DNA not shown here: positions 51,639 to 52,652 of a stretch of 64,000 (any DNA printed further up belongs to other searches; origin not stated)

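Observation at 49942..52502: Putative phosphate-starvation membrane-lipid remodelling module: PlcP-like phosphoesterase + OlsB-like N-acyltransferase + orphan PhoB paralogue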

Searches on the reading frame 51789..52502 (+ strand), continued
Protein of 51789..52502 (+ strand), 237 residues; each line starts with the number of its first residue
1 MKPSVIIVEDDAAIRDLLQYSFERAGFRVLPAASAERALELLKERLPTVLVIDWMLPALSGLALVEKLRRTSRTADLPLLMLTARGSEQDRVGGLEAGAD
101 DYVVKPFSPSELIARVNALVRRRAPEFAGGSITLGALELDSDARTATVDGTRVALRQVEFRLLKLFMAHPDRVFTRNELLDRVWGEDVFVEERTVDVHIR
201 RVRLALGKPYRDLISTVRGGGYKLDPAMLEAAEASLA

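Call 41: search_protein_families(library=ncbifam, proteins=[L091:7231-8004:+, P0314, P0338, P0256, P0244], max_evalue=1e-20)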
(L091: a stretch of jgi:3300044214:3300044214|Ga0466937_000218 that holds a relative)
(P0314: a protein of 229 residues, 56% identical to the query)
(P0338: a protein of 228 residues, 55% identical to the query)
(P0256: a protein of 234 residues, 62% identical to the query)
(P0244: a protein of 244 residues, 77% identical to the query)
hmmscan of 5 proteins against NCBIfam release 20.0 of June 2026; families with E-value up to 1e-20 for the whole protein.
L091:7231-8004:+ (257 aa): 2 families
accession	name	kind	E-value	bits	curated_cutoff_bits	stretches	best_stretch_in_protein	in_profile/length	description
NF052554.1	OrAlActfOlsBRHOCB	equivalog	3.5e-49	167.9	350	1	1-238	1-252/256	L-ornithine N(alpha)-acyltransferase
NF052555.1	OrAlActfOlsBBRUA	equivalog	4.8e-47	160.8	320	1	8-242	23-273/278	l-ornithine N(alpha)-acyltransferase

P0314 (229 aa): 38 families (the best 25 are shown)
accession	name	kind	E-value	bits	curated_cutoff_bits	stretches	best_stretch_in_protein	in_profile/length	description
TIGR02154.1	PhoB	equivalog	3.5e-103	343.8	296.2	1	1-225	1-225/226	phosphate regulon transcriptional regulator PhoB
NF007546.0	PRK10161.1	equivalog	6.5e-85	284.3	471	1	1-224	1-224/229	phosphate response regulator transcription factor PhoB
NF053854.1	RespRegPhoBBctds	equivalog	7.2e-62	208.7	270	1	5-225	1-224/225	two-component system response regulator PhoB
NF040689.1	MtrAB_MtrA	equivalog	4.5e-58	196.2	300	1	5-223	1-216/219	MtrAB system response regulator MtrA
NF008296.0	PRK11083.1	equivalog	7.1e-56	189.1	273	1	2-226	3-226/228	two-component system response regulator CreB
NF045944.1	ResRegRpaBCyano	equivalog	4e-54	183.4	330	1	6-226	1-228/229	response regulator transcription factor RpaB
NF041733.1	resp_reg_CseB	equivalog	8.4e-54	182.3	350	1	4-226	2-227/228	two-component system response regulator CseB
NF007005.1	PRK09468.1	equivalog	6.7e-53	179.5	331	1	3-225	4-231/237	osmolarity response regulator transcription factor OmpR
NF007982.1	PRK10710.1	equivalog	1.2e-52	178.8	380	1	2-223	7-225/235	envelope stress response regulator BaeR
NF040534.1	resp_reg_YycF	equivalog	6.4e-52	176.1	340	1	4-228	2-230/231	response regulator YycF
NF041734.1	resp_reg_RppA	equivalog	1.6e-51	174.9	250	1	5-226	3-228/229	two-component system response regulator RppA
NF033117.2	vanR_ACDEGLN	exception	4.4e-48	163.8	350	1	5-225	1-225/226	VanR-ABDEGLN family response regulator transcription factor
NF033120.0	vanR_FM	exception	6.8e-48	163.3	460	1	3-225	4-229/231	vancomycin resistance response regulator transcription factor, VanR-F/VanR-M family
NF045914.1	RespRegNblR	equivalog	4.4e-47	160.6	300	1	3-227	7-227/228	response regulator transcription factor NblR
NF008078.0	PRK10816.1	equivalog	3.7e-46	157.4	336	1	5-225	3-220/223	two-component system response regulator PhoP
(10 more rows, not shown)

P0338 (228 aa): 38 families (the best 25 are shown)
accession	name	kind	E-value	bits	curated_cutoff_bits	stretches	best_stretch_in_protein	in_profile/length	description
TIGR02154.1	PhoB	equivalog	6.9e-104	346.1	296.2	1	1-225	1-225/226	phosphate regulon transcriptional regulator PhoB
NF007546.0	PRK10161.1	equivalog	3.9e-87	291.6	471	1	1-227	1-227/229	phosphate response regulator transcription factor PhoB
NF053854.1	RespRegPhoBBctds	equivalog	1.9e-62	210.5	270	1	5-225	1-224/225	two-component system response regulator PhoB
NF040689.1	MtrAB_MtrA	equivalog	8.4e-58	195.3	300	1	5-224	1-217/219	MtrAB system response regulator MtrA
NF008296.0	PRK11083.1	equivalog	3.7e-57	193.3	273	1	2-227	3-227/228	two-component system response regulator CreB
NF045944.1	ResRegRpaBCyano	equivalog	7.3e-55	185.8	330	1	6-226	1-228/229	response regulator transcription factor RpaB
NF007982.1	PRK10710.1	equivalog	2.5e-54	184.3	380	1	3-227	8-229/235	envelope stress response regulator BaeR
NF041733.1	resp_reg_CseB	equivalog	1.2e-53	181.9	350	1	4-226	2-227/228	two-component system response regulator CseB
NF007005.1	PRK09468.1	equivalog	1.5e-53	181.7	331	1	3-226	4-232/237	osmolarity response regulator transcription factor OmpR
NF040534.1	resp_reg_YycF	equivalog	2.6e-53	180.7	340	1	4-227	2-229/231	response regulator YycF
NF041734.1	resp_reg_RppA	equivalog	3.4e-53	180.4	250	1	5-226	3-228/229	two-component system response regulator RppA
NF045914.1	RespRegNblR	equivalog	1.9e-50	171.6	300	1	2-227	6-227/228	response regulator transcription factor NblR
NF033120.0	vanR_FM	exception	5.3e-50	170.2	460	1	4-226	5-230/231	vancomycin resistance response regulator transcription factor, VanR-F/VanR-M family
NF033117.2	vanR_ACDEGLN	exception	3.2e-48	164.3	350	1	5-224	1-224/226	VanR-ABDEGLN family response regulator transcription factor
NF008078.0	PRK10816.1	equivalog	5.2e-47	160.2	336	1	5-226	3-221/223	two-component system response regulator PhoP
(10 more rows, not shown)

P0256 (234 aa): 38 families (the best 25 are shown)
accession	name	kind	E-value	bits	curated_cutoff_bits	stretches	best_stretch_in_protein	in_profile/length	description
TIGR02154.1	PhoB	equivalog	2.2e-90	301.9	296.2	1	1-224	1-225/226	phosphate regulon transcriptional regulator PhoB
NF007546.0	PRK10161.1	equivalog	3.1e-69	233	471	1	1-225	1-226/229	phosphate response regulator transcription factor PhoB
NF053854.1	RespRegPhoBBctds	equivalog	3.5e-62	209.7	270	1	5-224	1-224/225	two-component system response regulator PhoB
NF008296.0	PRK11083.1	equivalog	3.9e-58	196.5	273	1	3-225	4-226/228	two-component system response regulator CreB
NF040689.1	MtrAB_MtrA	equivalog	5.1e-58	196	300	1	5-224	1-218/219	MtrAB system response regulator MtrA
NF041733.1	resp_reg_CseB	equivalog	1.4e-54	184.9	350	1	4-225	2-227/228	two-component system response regulator CseB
NF007982.1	PRK10710.1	equivalog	1e-53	182.3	380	1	3-226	8-229/235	envelope stress response regulator BaeR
NF045944.1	ResRegRpaBCyano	equivalog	7.7e-52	175.9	330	1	6-224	1-227/229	response regulator transcription factor RpaB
NF040534.1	resp_reg_YycF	equivalog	1.7e-51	174.7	340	1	4-224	2-227/231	response regulator YycF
NF041734.1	resp_reg_RppA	equivalog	2.1e-49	167.9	250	1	5-225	3-228/229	two-component system response regulator RppA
NF045914.1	RespRegNblR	equivalog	2.7e-46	158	300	1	2-224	6-225/228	response regulator transcription factor NblR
NF033117.2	vanR_ACDEGLN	exception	1e-45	156.1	350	1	5-224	1-225/226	VanR-ABDEGLN family response regulator transcription factor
NF007005.1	PRK09468.1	equivalog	7.3e-45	153.2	331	1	3-223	4-230/237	osmolarity response regulator transcription factor OmpR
TIGR01387.1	cztR_silR_copR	subfamily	3.6e-44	151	279.2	1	5-224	1-218/218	heavy metal response regulator transcription factor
NF041209.1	resp_regPieR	equivalog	6.2e-43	147.1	450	1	6-224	4-227/231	two component system response regulator PieR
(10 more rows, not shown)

P0244 (244 aa): 38 families (the best 25 are shown)
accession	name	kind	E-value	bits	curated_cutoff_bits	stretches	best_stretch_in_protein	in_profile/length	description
TIGR02154.1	PhoB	equivalog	9.1e-83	277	296.2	1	1-225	1-226/226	phosphate regulon transcriptional regulator PhoB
NF007546.0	PRK10161.1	equivalog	4.9e-60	202.9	471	1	3-224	3-225/229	phosphate response regulator transcription factor PhoB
NF053854.1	RespRegPhoBBctds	equivalog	8.9e-56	188.8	270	1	5-224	1-224/225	two-component system response regulator PhoB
NF040689.1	MtrAB_MtrA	equivalog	2.4e-52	177.5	300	1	5-223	1-217/219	MtrAB system response regulator MtrA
NF008296.0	PRK11083.1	equivalog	2.2e-51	174.4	273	1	2-225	3-226/228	two-component system response regulator CreB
NF041734.1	resp_reg_RppA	equivalog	1.4e-50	171.8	250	1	5-225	3-228/229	two-component system response regulator RppA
NF041733.1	resp_reg_CseB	equivalog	2.5e-50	171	350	1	4-224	2-226/228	two-component system response regulator CseB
NF045944.1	ResRegRpaBCyano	equivalog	1e-48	165.7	330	1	6-224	1-227/229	response regulator transcription factor RpaB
NF007982.1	PRK10710.1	equivalog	2.6e-44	151.5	380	1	3-226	8-229/235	envelope stress response regulator BaeR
NF040534.1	resp_reg_YycF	equivalog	6.3e-44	150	340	1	5-224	3-227/231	response regulator YycF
NF007005.1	PRK09468.1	equivalog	3.3e-42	144.6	331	1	4-224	5-231/237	osmolarity response regulator transcription factor OmpR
TIGR01387.1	cztR_silR_copR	subfamily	1.1e-41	142.9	279.2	1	5-224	1-218/218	heavy metal response regulator transcription factor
NF045914.1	RespRegNblR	equivalog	8.5e-41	140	300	1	2-224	6-225/228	response regulator transcription factor NblR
NF033120.0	vanR_FM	exception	2.5e-39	135.3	460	1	4-224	5-229/231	vancomycin resistance response regulator transcription factor, VanR-F/VanR-M family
NF033117.2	vanR_ACDEGLN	exception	6.7e-39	133.8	350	1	5-224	1-225/226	VanR-ABDEGLN family response regulator transcription factor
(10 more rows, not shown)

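Call 47: list_cluster_members(proteins=[P0243, P0244, P0002, P0261, P0291, P0259, P0312, P0301])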
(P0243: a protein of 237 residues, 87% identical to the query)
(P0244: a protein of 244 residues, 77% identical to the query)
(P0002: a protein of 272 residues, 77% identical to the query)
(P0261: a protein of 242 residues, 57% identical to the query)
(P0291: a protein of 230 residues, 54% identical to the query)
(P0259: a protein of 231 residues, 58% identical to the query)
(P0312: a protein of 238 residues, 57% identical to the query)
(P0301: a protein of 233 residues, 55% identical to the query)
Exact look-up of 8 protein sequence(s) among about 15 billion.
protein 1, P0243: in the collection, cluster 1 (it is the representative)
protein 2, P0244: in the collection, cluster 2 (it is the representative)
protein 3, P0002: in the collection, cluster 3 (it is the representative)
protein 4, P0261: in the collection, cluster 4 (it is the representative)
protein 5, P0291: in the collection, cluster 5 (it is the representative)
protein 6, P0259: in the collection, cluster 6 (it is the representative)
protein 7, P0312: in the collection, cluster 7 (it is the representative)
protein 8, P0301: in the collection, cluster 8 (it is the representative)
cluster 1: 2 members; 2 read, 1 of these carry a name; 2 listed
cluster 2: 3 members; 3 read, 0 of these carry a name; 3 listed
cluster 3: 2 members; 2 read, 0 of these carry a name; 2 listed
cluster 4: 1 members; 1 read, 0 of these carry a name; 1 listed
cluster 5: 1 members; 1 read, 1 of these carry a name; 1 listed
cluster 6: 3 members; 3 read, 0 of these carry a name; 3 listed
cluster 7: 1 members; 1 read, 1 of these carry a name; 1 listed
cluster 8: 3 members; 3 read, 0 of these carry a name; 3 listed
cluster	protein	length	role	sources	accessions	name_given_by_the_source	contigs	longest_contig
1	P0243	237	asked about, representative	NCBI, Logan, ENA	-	-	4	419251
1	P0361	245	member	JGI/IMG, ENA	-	two-component system phosphate regulon response regulator PhoB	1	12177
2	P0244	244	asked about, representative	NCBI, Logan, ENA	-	-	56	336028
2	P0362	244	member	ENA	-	-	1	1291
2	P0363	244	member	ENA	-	-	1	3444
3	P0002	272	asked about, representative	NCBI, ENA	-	-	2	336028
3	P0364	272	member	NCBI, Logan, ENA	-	-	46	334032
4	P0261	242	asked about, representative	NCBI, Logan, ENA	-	-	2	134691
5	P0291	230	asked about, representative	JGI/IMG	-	two-component system phosphate regulon response regulator PhoB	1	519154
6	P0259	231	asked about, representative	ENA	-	-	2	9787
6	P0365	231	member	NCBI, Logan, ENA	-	-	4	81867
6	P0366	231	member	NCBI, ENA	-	-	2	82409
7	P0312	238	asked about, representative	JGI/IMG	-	two-component system phosphate regulon response regulator PhoB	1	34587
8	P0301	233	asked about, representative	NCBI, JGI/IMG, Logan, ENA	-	-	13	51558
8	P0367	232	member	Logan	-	-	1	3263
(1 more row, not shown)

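Call 48: search_dna_similar(query=window:51789-52502:+, collection=plasmids, mode=protein, max_rows=15)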
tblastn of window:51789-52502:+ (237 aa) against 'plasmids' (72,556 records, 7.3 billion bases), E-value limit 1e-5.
The search stops at 5000 records and this limit was reached: more records match than are counted here, and every count below describes the 5000 best-scoring records only.
In 1 record(s) the limit of 40 matching pieces per record was reached: places in those records are undercounted.
Records with a match: at least 5000; places in all: 12747; records where one place covers at least 80% of the query: 4946.
Best place of each record, by identity: <60% 5000.
By first word of the organism name: Klebsiella 2055; Escherichia 341; Bacillus 238; Enterobacter 214; Rhizobium 162; Acinetobacter 157; Enterococcus 157; Ralstonia 144; Salmonella 130; Sinorhizobium 117; and 249 more.
By predicted mobility (MOB-suite, as given by PLSDB): non-mobilizable 2215; conjugative 2053; mobilizable 732.
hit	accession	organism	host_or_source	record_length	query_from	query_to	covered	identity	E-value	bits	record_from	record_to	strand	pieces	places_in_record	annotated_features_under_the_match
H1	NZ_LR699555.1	Paraburkholderia dioscoreae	-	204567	1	224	95%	52.2%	3e-59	208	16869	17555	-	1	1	phoB: phosphate regulon transcriptional regulator PhoB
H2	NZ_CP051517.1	Paraburkholderia aromaticivorans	clean bacterial culture,Alpine forest ...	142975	1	224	95%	51.7%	9e-59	207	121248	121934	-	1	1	phoB: phosphate regulon transcriptional regulator PhoB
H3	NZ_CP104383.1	Ralstonia pickettii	cell culture,aquaculture water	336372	1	236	100%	47.4%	9e-54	192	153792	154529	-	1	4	none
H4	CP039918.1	Agrobacterium tumefaciens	-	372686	1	236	100%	47.3%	4e-54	193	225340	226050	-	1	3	phoB: phosphate regulon transcriptional regulatory protein PhoB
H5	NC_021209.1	Sinorhizobium sp. M14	microbial mats from Zloty Stok gold mine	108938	1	228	96%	48.5%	1e-53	192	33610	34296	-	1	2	phoB: phosphate regulon transcriptional regulator PhoB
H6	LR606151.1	Rhizobium sp. Q54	paddy soil contaminated with arsenic ...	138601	1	228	96%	48.5%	1e-53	192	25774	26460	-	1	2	phosphate regulon transcriptional regulatory protein PhoB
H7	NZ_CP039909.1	Agrobacterium tumefaciens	-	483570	1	228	96%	48.5%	1e-53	192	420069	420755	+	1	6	phoB: phosphate regulon transcriptional regulator PhoB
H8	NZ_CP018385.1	Burkholderia pseudomallei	Homo sapiens,clinical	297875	1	224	95%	49.3%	4e-56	199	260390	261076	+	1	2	phoB: phosphate regulon transcriptional regulator PhoB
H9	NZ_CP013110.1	Sinorhizobium americanum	Vachellia farnesiana,cell culture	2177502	1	225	95%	49.1%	5e-55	196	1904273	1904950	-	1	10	record has no annotation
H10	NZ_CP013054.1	Sinorhizobium americanum CCGM7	Phaseolus vulgaris,root nodules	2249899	1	225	95%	49.1%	8e-55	195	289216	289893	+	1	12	none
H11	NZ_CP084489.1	Ensifer adhaerens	cellculture,soil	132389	1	225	95%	49.1%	4e-54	193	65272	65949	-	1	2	phoB: phosphate regulon transcriptional regulator PhoB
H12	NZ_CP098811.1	Ensifer adhaerens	whole organism,soil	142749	1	225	95%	49.1%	4e-54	193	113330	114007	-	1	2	phoB: phosphate regulon transcriptional regulator PhoB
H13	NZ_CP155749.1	Sphingomonas parapaucimobilis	Chinese cabbage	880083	5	225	93%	50.0%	1e-56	201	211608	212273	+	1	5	phoB: phosphate regulon transcriptional regulator PhoB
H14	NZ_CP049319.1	Caballeronia sp. SBC2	whole organism,soil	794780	1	224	95%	49.1%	4e-57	202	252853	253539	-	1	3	phoB: phosphate regulon transcriptional regulator PhoB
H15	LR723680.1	arsenite-oxidising bacterium NT-25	moist arsenopyrite (FeAsS)-containing ...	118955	1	228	96%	48.1%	2e-53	191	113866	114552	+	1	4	phosphate regulon transcriptional regulatory protein PhoB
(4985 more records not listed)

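Call 49: get_annotated_region(hit=H8, flank=6000)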
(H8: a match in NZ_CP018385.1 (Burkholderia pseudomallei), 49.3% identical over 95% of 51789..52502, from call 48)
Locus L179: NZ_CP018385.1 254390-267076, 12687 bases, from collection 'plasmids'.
description: Burkholderia pseudomallei strain 2008724860 plasmid p1, complete sequence
organism: Burkholderia pseudomallei (NCBI taxid 28450)
taxonomy: Bacteria; Pseudomonadota; Betaproteobacteria; Burkholderiales; Burkholderiaceae; Burkholderia; Burkholderia pseudomallei
host: -; source: Homo sapiens,clinical; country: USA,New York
typing (MOB-suite, as given by PLSDB): non-mobilizable; replicon rep_cluster_210
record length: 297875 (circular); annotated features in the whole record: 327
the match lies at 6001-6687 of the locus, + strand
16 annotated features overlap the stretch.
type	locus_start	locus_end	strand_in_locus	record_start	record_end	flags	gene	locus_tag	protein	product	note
CDS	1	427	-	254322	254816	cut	-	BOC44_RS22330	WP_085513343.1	arsenate reductase ArsC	-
CDS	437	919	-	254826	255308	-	-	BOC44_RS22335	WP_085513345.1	ArsI/CadI family heavy metal resistance metalloenzyme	-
CDS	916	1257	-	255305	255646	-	-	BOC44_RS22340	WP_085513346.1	metalloregulator ArsR/SmtB family transcription factor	GO:0006355 - regulation of DNA-templated transcription [Evidence IEA]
CDS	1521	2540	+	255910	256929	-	pstS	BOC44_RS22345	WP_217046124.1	phosphate ABC transporter substrate-binding protein PstS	-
CDS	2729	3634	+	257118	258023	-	pstC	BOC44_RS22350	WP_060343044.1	phosphate ABC transporter permease subunit PstC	-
CDS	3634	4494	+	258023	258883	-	pstA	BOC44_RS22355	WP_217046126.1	phosphate ABC transporter permease PstA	-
CDS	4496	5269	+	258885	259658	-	pstB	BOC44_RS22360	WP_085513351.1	phosphate ABC transporter ATP-binding protein PstB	-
CDS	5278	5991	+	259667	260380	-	phoU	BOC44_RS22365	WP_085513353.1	phosphate signaling complex protein PhoU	GO:0051049 - regulation of transport [Evidence IEA]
CDS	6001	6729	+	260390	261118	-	phoB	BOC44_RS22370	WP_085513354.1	phosphate regulon transcriptional regulator PhoB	GO:0006796 - phosphate-containing compound metabolic process [Evidence IEA]; GO:0000160 - phosphorelay signal ...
CDS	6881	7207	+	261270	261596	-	-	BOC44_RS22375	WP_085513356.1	metalloregulator ArsR/SmtB family transcription factor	GO:0006355 - regulation of DNA-templated transcription [Evidence IEA]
CDS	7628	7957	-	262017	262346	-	-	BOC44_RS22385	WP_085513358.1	metalloregulator ArsR/SmtB family transcription factor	GO:0006355 - regulation of DNA-templated transcription [Evidence IEA]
CDS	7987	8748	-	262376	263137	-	arsH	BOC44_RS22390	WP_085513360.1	arsenical resistance protein ArsH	-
CDS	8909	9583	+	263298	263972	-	-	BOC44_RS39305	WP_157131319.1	hypothetical protein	-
CDS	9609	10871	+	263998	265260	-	-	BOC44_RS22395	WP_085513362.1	MFS transporter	GO:0055085 - transmembrane transport [Evidence IEA]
CDS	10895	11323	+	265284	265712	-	arsN2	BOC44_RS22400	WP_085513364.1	arsenic resistance N-acetyltransferase ArsN2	-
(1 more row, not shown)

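Call 57: find_encoding_contigs(protein=P0261, flank=8000, max_places=2)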
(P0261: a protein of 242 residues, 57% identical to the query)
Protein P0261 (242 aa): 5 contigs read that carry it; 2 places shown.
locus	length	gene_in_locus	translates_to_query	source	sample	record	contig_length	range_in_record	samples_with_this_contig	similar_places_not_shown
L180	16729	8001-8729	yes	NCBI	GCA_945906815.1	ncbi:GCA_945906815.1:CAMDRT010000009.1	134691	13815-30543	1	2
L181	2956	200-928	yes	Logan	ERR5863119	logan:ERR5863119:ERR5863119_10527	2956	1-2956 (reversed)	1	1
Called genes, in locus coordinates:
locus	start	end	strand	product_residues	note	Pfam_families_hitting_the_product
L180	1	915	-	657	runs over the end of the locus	PF01841:Transglut_core, PF13559:DUF4129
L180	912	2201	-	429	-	PF01882:DUF58 (weak)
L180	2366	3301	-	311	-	PF00493:MCM (faint), PF20030:bpMoxR (weak), PF05496:RuvB_N (faint), PF00004:AAA, PF07726:AAA_3, PF07728:AAA_5, PF17863:AAA_lid_2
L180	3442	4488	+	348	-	PF12849:PBP_like_2, PF12727:PBP_like (faint)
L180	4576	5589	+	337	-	PF00528:BPD_transp_1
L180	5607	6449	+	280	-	PF00528:BPD_transp_1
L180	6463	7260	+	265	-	PF02463:SMC_N (weak), PF00005:ABC_tran, PF13304:AAA_21 (faint)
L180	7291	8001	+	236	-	PF01895:PhoU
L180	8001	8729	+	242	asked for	PF00072:Response_reg, PF00486:Trans_reg_C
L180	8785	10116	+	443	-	PF11808:PhoR, PF00512:HisKA, PF02518:HATPase_c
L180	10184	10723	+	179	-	PF01451:LMWPc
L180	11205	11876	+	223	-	PF00230:MIP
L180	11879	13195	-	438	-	PF13432:TPR_16 (faint), PF13424:TPR_12 (faint)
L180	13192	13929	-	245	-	-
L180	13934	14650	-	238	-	PF14224:DUF4331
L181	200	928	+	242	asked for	PF00072:Response_reg, PF00486:Trans_reg_C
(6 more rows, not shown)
